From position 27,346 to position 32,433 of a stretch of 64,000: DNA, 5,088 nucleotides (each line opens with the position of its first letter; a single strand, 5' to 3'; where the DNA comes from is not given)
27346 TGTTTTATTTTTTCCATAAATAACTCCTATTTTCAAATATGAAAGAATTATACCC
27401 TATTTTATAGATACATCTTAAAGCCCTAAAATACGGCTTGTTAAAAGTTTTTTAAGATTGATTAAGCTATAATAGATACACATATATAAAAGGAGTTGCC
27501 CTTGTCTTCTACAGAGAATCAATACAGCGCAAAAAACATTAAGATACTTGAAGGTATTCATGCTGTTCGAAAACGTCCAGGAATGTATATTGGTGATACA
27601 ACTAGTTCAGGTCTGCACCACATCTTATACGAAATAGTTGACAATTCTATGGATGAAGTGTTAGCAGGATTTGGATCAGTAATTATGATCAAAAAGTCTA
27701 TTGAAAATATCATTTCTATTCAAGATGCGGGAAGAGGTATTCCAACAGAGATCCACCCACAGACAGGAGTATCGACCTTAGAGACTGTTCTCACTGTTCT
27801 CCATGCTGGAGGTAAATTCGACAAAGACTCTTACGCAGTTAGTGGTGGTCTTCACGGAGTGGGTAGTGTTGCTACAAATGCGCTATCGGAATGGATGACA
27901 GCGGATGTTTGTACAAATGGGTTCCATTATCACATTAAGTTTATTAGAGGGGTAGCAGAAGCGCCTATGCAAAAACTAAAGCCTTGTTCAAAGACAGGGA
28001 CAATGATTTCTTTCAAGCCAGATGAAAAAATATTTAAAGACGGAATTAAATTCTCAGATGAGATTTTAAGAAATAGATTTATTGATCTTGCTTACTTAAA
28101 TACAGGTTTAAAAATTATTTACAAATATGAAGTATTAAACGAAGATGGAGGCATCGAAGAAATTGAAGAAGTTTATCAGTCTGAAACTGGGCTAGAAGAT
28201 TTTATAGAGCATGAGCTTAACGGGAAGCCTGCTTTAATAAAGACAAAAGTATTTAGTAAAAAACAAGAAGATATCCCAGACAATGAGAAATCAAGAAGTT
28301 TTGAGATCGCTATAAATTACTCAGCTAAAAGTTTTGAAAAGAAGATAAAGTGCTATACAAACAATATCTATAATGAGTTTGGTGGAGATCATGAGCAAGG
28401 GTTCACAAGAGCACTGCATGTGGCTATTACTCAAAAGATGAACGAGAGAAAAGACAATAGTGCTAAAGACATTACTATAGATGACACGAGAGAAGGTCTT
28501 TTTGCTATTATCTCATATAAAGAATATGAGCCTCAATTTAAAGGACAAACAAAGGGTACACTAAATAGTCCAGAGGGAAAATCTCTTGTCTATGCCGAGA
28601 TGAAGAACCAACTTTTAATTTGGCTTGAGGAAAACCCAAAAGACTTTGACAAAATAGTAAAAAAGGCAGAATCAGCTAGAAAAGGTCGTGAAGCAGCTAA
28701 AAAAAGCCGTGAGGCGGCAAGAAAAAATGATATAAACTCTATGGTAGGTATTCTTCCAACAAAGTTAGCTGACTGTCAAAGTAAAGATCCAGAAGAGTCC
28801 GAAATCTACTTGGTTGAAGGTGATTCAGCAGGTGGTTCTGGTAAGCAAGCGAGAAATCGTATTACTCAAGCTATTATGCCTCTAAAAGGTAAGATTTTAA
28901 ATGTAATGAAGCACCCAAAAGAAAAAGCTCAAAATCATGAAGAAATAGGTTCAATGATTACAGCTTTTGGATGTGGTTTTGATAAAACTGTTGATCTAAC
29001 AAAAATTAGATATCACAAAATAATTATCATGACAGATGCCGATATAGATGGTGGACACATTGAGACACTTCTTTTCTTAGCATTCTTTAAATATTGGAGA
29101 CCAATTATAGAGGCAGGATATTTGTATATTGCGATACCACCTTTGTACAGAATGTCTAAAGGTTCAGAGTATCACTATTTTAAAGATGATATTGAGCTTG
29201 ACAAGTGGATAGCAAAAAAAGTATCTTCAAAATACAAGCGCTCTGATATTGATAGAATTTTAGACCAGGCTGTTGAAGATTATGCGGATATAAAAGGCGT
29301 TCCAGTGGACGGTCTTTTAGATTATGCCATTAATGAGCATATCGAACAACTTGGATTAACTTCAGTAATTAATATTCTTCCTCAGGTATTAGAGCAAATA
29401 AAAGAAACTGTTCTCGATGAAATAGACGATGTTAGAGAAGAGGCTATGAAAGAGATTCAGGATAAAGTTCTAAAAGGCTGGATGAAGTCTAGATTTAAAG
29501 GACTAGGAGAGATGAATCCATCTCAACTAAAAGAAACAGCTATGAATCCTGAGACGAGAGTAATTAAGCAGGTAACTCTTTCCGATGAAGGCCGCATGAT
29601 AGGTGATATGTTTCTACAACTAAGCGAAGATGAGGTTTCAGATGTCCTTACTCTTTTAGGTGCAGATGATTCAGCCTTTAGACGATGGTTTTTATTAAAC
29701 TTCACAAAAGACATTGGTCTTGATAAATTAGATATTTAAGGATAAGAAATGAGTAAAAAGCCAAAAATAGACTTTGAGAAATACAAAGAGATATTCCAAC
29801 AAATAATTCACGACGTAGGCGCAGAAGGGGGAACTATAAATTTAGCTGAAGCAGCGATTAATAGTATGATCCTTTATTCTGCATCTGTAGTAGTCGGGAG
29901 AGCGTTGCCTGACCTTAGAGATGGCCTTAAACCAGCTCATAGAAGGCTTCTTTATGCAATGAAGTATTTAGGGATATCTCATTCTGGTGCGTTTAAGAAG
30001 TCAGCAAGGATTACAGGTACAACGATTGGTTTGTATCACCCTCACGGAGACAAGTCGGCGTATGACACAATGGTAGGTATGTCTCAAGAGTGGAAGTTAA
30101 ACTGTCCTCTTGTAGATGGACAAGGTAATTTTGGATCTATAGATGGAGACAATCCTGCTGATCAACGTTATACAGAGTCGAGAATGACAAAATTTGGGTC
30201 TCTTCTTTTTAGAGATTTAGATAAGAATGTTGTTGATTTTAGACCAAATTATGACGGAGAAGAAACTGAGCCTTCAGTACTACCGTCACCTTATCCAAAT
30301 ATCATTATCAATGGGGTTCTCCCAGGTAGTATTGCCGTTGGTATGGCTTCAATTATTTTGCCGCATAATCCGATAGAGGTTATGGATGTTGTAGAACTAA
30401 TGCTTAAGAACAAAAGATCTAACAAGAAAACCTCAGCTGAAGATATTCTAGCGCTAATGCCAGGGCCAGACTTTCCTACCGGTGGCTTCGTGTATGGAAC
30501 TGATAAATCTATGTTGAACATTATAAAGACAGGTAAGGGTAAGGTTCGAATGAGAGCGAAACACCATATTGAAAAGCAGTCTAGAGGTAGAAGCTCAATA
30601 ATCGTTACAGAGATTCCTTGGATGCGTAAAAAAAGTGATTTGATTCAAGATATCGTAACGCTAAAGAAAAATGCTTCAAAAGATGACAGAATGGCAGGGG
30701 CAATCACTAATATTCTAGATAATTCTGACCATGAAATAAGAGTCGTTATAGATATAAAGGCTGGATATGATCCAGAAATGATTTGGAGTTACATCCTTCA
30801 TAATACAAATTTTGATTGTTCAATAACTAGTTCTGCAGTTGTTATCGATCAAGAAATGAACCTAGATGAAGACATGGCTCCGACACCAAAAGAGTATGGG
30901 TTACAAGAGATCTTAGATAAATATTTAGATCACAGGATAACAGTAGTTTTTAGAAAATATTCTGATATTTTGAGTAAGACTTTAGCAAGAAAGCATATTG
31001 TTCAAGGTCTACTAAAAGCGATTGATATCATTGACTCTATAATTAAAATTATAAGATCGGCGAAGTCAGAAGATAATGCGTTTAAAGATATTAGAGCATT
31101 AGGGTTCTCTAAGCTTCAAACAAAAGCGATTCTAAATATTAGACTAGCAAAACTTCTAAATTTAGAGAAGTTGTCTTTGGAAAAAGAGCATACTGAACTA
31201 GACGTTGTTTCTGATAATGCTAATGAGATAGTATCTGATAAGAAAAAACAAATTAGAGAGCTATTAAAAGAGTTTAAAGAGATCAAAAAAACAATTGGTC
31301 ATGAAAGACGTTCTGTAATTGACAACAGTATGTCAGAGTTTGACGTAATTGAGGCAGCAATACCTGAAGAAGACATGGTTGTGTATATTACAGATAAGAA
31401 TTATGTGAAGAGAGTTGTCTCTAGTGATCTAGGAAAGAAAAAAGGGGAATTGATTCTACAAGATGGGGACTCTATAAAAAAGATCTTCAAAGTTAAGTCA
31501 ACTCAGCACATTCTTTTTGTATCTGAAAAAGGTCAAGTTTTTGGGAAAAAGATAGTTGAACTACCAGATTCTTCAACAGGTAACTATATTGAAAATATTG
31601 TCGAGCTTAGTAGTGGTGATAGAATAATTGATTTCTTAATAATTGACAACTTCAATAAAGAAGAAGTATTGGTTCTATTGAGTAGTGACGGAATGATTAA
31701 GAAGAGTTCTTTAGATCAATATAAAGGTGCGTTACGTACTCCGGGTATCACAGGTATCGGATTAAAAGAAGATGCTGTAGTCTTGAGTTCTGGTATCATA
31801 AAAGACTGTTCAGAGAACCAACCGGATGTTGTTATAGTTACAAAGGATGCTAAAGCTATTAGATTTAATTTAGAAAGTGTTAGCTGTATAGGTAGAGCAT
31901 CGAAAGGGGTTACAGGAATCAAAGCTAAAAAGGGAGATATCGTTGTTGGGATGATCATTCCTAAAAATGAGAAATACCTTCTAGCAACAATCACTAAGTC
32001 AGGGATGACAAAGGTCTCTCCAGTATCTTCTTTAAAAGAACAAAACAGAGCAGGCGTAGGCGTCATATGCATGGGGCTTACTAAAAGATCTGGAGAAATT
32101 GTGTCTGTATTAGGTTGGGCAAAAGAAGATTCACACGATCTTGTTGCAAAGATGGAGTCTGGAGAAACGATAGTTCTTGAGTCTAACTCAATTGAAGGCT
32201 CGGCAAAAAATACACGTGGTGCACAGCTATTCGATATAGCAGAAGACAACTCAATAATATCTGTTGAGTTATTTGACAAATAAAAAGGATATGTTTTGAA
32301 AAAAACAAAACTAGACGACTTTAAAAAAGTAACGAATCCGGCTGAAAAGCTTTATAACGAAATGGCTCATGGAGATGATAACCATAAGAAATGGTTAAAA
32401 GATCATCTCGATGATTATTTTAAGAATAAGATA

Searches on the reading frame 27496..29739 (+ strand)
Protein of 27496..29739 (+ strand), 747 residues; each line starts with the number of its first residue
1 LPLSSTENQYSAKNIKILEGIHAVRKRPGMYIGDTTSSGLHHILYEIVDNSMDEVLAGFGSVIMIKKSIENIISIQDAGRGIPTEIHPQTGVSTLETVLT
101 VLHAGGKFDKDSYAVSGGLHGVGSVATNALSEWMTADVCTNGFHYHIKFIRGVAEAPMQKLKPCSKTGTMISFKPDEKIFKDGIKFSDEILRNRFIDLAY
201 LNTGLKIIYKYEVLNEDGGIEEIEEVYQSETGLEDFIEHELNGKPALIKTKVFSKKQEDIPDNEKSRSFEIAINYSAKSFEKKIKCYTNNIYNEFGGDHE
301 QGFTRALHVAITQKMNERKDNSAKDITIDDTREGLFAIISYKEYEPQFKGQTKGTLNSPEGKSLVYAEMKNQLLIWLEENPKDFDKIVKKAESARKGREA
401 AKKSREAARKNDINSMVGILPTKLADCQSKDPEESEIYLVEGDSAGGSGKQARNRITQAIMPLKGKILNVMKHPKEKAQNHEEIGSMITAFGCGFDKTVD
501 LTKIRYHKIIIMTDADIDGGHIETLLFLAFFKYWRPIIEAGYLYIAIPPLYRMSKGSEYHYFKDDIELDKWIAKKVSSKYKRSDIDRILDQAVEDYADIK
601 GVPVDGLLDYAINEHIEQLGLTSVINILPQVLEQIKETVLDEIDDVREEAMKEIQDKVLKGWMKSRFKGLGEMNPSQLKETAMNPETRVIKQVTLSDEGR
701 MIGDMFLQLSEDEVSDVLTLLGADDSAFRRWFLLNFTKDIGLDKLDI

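Call 59: search_protein_families(library=phrogs, proteins=[window:27496-29739:+], max_evalue=0.00001)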
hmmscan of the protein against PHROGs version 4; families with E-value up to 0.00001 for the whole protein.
window:27496-29739:+ (747 aa): 4 families
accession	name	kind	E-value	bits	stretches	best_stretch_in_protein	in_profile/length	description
phrog_543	-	DNA, RNA and nucleotide metabolism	3.8e-141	472.5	1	5-713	18-628/661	DNA topoisomerase II large subunit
phrog_28877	-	DNA, RNA and nucleotide metabolism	3.5e-76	257.8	2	10-581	3-604/1441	DNA topoisomerase II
phrog_7229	-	DNA, RNA and nucleotide metabolism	1.3e-19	71.6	1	495-569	24-101/172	DNA topoisomerase II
phrog_12023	-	DNA, RNA and nucleotide metabolism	8.8e-07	29.5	0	663-697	1-35/71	DNA topoisomerase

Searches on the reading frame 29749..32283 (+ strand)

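Call 59: search_protein_families(library=phrogs, proteins=[window:29749-32283:+], max_evalue=0.00001)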
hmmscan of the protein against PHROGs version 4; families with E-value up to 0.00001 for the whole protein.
window:29749-32283:+ (844 aa): 3 families
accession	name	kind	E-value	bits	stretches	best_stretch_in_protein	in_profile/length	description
phrog_551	-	DNA, RNA and nucleotide metabolism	8.4e-123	412.3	1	31-754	11-693/701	DNA topoisomerase II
phrog_28877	-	DNA, RNA and nucleotide metabolism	1.2e-84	285.8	1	37-729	693-1364/1441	DNA topoisomerase II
phrog_20354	-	DNA, RNA and nucleotide metabolism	4.7e-17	63.7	1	35-160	11-136/142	DNA topoisomerase II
